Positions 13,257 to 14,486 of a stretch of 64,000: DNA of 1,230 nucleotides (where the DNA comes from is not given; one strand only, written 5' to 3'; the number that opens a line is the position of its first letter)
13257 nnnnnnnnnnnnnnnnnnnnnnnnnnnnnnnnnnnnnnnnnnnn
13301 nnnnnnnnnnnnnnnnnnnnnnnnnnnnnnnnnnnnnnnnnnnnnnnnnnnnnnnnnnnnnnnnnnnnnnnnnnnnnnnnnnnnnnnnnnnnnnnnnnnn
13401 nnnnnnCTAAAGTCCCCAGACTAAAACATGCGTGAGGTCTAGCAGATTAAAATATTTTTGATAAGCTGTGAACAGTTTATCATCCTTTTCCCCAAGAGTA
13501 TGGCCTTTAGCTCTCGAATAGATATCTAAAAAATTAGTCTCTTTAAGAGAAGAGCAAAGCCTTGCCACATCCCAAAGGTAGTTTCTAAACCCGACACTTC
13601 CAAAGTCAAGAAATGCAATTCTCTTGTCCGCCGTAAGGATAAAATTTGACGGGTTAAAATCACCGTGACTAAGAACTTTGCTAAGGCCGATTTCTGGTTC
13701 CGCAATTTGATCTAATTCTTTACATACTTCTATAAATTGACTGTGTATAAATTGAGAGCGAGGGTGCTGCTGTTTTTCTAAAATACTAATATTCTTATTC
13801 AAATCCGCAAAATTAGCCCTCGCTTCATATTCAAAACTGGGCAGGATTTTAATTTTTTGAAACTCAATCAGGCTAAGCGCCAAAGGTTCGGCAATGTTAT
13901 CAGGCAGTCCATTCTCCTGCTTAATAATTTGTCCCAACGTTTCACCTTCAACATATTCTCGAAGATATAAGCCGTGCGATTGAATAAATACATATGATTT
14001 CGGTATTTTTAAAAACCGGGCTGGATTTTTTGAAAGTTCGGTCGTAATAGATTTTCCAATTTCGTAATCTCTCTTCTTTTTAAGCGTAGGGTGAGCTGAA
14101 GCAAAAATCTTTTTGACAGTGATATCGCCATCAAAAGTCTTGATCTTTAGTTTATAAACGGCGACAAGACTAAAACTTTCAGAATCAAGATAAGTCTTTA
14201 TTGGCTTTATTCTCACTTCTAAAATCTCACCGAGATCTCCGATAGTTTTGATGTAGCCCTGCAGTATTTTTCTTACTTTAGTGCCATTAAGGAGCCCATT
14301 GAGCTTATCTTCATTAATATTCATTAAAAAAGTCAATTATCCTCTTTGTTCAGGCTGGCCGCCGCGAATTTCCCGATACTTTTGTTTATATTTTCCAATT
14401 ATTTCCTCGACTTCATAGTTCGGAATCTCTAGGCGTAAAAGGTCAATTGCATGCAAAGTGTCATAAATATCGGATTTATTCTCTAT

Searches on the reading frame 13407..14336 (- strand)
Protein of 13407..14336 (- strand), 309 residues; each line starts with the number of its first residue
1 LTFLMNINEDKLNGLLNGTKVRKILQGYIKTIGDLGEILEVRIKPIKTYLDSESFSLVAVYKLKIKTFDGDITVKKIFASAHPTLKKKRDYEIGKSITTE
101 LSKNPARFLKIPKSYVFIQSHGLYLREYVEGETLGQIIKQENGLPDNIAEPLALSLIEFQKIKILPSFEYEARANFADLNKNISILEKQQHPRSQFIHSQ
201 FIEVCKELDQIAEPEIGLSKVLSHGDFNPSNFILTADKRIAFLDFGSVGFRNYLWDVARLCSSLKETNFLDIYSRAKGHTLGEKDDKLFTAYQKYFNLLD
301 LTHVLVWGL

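Call 6: search_protein_families(library=pfam, proteins=[window:13407-14336:-], max_evalue=0.01)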
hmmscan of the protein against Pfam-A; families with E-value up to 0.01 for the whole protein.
window:13407-14336:- (309 aa): 5 families
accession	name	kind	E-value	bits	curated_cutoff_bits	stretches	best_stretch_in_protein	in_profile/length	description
PF01636.29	APH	-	1.2e-11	45.3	23.2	1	119-278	68-230/239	Phosphotransferase enzyme family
PF03109.22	ABC1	-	1.7e-06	27.8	22.9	1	220-250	186-216/244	ABC1 atypical kinase-like domain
PF19974.5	TCAD9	-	0.0033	17.1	40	1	223-267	300-344/429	Ternary complex associated domain 9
PF01633.27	Choline_kinase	-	0.0037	17.1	29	1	125-248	69-191/300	Choline/ethanolamine kinase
PF07914.17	DUF1679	-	0.0088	15.4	24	0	202-262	251-315/414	Uncharacterized oxidoreductase dhs-27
